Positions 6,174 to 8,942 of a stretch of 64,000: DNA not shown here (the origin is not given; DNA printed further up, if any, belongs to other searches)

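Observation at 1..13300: The type IV pilus module is contiguous with four TPR-fused glycosylation enzymes, making this a candidate pilin/protein O-glycosylation supercluster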

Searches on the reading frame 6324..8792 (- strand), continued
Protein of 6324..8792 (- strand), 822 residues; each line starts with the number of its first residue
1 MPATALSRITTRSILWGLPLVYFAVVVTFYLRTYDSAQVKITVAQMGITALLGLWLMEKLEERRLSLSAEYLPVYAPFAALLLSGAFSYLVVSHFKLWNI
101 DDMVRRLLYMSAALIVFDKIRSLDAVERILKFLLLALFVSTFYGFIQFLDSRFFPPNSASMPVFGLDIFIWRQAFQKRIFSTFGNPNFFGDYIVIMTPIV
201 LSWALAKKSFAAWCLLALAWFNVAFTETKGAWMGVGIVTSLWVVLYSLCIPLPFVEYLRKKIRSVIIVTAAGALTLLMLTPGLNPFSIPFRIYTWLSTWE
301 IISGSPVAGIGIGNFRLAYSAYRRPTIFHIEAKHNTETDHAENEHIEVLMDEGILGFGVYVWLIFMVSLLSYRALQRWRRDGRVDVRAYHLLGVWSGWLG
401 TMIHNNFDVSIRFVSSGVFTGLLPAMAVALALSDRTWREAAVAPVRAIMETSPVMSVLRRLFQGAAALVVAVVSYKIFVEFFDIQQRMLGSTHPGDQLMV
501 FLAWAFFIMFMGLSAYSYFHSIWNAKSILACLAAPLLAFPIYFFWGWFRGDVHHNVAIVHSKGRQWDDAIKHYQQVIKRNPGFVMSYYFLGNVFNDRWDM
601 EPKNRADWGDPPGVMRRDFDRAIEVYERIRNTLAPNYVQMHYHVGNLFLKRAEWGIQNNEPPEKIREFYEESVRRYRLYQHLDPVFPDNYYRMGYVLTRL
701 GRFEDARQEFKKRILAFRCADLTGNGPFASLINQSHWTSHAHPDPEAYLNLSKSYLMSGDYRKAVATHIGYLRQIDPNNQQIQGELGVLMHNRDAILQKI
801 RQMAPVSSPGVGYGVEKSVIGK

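Call 46: search_protein_families(library=pfam, proteins=[L064:5655-6338:+, L064:6326-7045:+, L064:7038-8798:+, L064:8644-9993:+, L064:12584-13207:+, L064:13101-13742:+, L064:13750-15162:+, L064:15362-16843:+, L064:16840-17811:+, L064:17771-18556:+], max_evalue=0.001)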
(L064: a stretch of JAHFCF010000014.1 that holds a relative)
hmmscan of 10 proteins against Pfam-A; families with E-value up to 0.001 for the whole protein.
L064:5655-6338:+ (227 aa): 1 family
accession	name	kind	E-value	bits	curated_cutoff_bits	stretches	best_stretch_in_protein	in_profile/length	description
PF00535.33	Glycos_transf_2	-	1.7e-24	87.1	23.3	1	8-164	2-165/168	Glycosyl transferase family 2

L064:6326-7045:+ (239 aa): 12 families
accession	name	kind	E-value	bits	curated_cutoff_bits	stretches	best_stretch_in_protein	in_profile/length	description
PF08241.18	Methyltransf_11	-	1.6e-19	70.8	21.2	1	36-133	1-95/95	Methyltransferase domain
PF13649.12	Methyltransf_25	-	3.6e-18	66.5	27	1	35-129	1-97/97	Methyltransferase domain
PF08242.18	Methyltransf_12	-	7.2e-17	62.4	30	1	36-131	1-98/98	Methyltransferase domain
PF13489.12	Methyltransf_23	-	1.5e-15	57.7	27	1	29-173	20-163/164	Methyltransferase domain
PF13847.12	Methyltransf_31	-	1.1e-11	45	27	1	33-137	5-113/145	Methyltransferase domain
PF05401.17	NodS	-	1.5e-07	31.9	24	1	34-132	46-143/201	Nodulation protein S (NodS)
PF08003.17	Methyltransf_9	-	1.8e-07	30.9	23.8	1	24-133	104-217/315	Protein of unknown function (DUF1698)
PF00398.26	RrnaAD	-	3.8e-07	29.9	24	1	24-86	23-85/263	Ribosomal RNA adenine dimethylase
PF01728.25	FtsJ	-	1.8e-05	25.2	24.1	1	32-104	22-97/181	FtsJ-like methyltransferase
PF05219.18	DREV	-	2.6e-05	23.9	26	1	33-134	96-189/265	DREV methyltransferase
PF02353.26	CMAS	-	6.9e-05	22.7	27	1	21-132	52-163/273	Mycolic acid cyclopropane synthetase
PF01209.24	Ubie_methyltran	-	0.00069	19.5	20.1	1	23-134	39-152/233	ubiE/COQ5 methyltransferase family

L064:7038-8798:+ (586 aa): 0 families

L064:8644-9993:+ (449 aa): 1 family
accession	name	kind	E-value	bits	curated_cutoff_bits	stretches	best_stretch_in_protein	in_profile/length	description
PF13231.12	PMT_2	-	1.1e-08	35.9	26.1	1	113-242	4-133/160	Dolichyl-phosphate-mannose-protein mannosyltransferase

L064:12584-13207:+ (207 aa): 2 families
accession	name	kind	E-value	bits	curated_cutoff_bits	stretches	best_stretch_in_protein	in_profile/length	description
PF13580.11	SIS_2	-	9.7e-17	61.7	27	1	37-162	14-138/138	SIS domain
PF01380.27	SIS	-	1.9e-08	34.6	25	1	115-174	41-100/131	SIS domain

L064:13101-13742:+ (213 aa): 6 families
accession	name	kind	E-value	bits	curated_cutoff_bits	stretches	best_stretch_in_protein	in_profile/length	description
PF13242.12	Hydrolase_like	-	1.5e-16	60.5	22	1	135-203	2-73/75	HAD-hyrolase-like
PF00702.32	Hydrolase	-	1.3e-09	39.2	26.4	1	44-174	85-191/191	haloacid dehalogenase-like hydrolase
PF13419.12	HAD_2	-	2e-08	35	23.8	1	133-180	131-178/178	Haloacid dehalogenase-like hydrolase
PF08645.17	PNK3P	-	2.4e-08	34.3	22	1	68-165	34-128/161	Polynucleotide kinase 3 phosphatase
PF13344.12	Hydrolase_6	-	1.2e-06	29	27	1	41-91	1-42/101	Haloacid dehalogenase-like hydrolase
PF12710.13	HAD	-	1.7e-05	25.8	27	1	36-167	56-185/189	haloacid dehalogenase-like hydrolase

L064:13750-15162:+ (470 aa): 2 families
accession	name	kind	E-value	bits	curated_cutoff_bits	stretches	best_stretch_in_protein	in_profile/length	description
PF04055.27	Radical_SAM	-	2.9e-15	57.2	29.5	1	209-370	3-164/166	Radical SAM superfamily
PF02310.24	B12-binding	-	0.00097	19.4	32.1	0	52-157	13-118/121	B12 binding domain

L064:15362-16843:+ (493 aa): 2 families
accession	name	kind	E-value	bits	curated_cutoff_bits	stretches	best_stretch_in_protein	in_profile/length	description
PF00483.29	NTP_transferase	-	1.3e-24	87.6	21.2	1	252-481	2-235/245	Nucleotidyl transferase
PF12804.13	NTP_transf_3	-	1.7e-11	45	27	1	252-383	1-124/160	MobA-like NTP transferase domain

L064:16840-17811:+ (323 aa): 2 families
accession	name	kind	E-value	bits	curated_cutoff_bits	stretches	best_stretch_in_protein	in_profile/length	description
PF08544.19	GHMP_kinases_C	-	2.1e-11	44.5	21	1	225-302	2-80/85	GHMP kinases C terminal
PF00288.32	GHMP_kinases_N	-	7.6e-11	42.5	22.3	1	77-154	12-87/87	GHMP kinases N terminal domain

L064:17771-18556:+ (261 aa): 2 families
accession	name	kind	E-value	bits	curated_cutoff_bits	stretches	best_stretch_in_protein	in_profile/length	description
PF00535.33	Glycos_transf_2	-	1.7e-27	96.8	23.3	1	22-177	1-145/168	Glycosyl transferase family 2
PF13641.12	Glyco_tranf_2_3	-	6.2e-06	26.8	27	1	19-145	1-131/230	Glycosyltransferase like family 2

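Call 52: search_protein_families(library=pfam, proteins=[window:6324-8792:-], max_evalue=10)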
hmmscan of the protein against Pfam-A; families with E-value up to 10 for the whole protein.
window:6324-8792:- (822 aa): 16 families
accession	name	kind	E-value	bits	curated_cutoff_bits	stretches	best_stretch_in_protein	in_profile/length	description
PF07719.23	TPR_2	-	1.9e-14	52.9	27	3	551-582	2-33/34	Tetratricopeptide repeat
PF13431.12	TPR_17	-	1.4e-10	41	24.4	3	682-708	8-34/34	Tetratricopeptide repeat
PF00515.34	TPR_1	-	5.4e-10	39.1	27.8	2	551-583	2-34/34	Tetratricopeptide repeat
PF13174.12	TPR_6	-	1.4e-09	38.4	26.3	3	557-581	7-31/33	Tetratricopeptide repeat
PF13428.12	TPR_14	-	1.5e-09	38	23.5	3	557-591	8-42/44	Tetratricopeptide repeat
PF04932.20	Wzy_C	-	3.3e-09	37.1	31.7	1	215-360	2-148/149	O-Antigen ligase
PF13432.12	TPR_16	-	4.5e-09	37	32.7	2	560-595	7-42/65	Tetratricopeptide repeat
PF13414.12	TPR_11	-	5.6e-09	36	26.8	1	565-594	9-38/42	TPR repeat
PF13424.12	TPR_12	-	2.1e-08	34.7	30.1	3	553-577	6-30/77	Tetratricopeptide repeat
PF13176.12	TPR_7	-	4.7e-08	32.9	27.9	1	553-582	2-33/36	Tetratricopeptide repeat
PF13181.12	TPR_8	-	9.9e-07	28.9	25.7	1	689-712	3-26/34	Tetratricopeptide repeat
PF14559.12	TPR_19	-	3.2e-06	27.8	25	1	744-767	24-47/68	Tetratricopeptide repeat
PF13374.12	TPR_10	-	0.0051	17.2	27.5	0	554-579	6-31/42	Tetratricopeptide repeat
PF07721.20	TPR_4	-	0.13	13.4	27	0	693-708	7-22/26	Tetratricopeptide repeat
PF24575.1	TPR_Slam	-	0.2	12.5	35.2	1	557-590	54-87/104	Surface lipoprotein assembly modifier, N-terminal TPR repeats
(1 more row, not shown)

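Call 74: predict_structure(alignment_id=A1)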
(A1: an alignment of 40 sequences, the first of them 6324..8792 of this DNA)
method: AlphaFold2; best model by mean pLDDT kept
length: 822 residues; sequences in the alignment: 40
mean_pLDDT: 83.5   pTM: 0.82
mean pLDDT of the five models: 83.5, 82.5, 81.4, 81.0, 79.0
residues with pLDDT >= 90: 384; 70-90: 305; 50-70: 86; < 50: 47
segments of 3 or more residues with pLDDT < 50: 330-339, 721-739, 807-822
pLDDT, mean of each block of 10 residues (from residue 1): 77 90 77 68 90 93 78 88 92 88 88 88 91 93 93 76 77 82 82 93 95 97 88 89 87 70 81 76 63 73 85 78 55 45 77 91 94 87 84 94 80 63 91 78 63 91 97 95 82 83 89 94 94 93 92 86 91 93 88 94 93 95 92 76 92 97 98 92 80 95 95 73 44 45 84 93 95 93 95 90 57 35 33
secondary structure, 60 per line:
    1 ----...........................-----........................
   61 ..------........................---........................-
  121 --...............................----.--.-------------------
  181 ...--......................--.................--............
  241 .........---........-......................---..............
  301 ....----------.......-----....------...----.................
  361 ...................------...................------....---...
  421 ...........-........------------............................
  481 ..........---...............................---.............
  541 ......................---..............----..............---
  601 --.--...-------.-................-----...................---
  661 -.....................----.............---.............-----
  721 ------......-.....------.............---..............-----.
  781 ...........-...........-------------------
elements in order (helices of 4 or more, strands of 3 or more residues): H5-31 H37-62 H69-92 H96-119 H123-153 H186-207 H210-226 H229-249 H253-260 H262-283 H287-304 H315-321 H327-330 H344-379 H386-404 H411-414 H418-431 H433-440 H453-490 H494-524 H528-562 H566-579 H584-597 H618-633 H639-657 H662-682 H687-699 H703-715 H727-732 H734-738 H745-757 H761-774 H780-791 H793-803

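Call 77: search_protein_families(library=pfam, proteins=[L003:17084-18640:+, L003:19242-19985:+, L003:18644-19240:+], max_evalue=1)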
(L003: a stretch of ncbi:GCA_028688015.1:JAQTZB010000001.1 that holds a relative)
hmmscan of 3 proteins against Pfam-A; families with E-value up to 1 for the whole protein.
L003:17084-18640:+ (518 aa): 1 family
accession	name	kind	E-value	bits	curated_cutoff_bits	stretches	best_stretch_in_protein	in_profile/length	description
PF11104.14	PilM_2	-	4.6e-06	26.2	27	1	62-181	42-164/340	Type IV pilus assembly protein PilM;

L003:19242-19985:+ (247 aa): 2 families
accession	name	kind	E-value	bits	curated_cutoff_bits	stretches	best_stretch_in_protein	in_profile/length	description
PF00029.24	Connexin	-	0.099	12.8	31.3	1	4-40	70-106/225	Connexin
PF03812.18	KdgT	-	0.87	9.4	25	0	4-83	217-287/305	2-keto-3-deoxygluconate permease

L003:18644-19240:+ (198 aa): 4 families
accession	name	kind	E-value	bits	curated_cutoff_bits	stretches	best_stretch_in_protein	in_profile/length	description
PF04350.18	PilO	-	9.3e-08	32.8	22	1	74-189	25-140/145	Pilus assembly protein, PilO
PF04612.17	T2SSM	-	0.00062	20.4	27.8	1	44-187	26-156/160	Type II secretion system (T2SS), protein M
PF10741.14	T2SSM_b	-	0.11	12.9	21.7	1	109-177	23-94/111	Type II secretion system (T2SS), protein M subtype b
PF09471.16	Peptidase_M64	-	0.21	11.1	26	1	81-135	31-85/302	IgA Peptidase M64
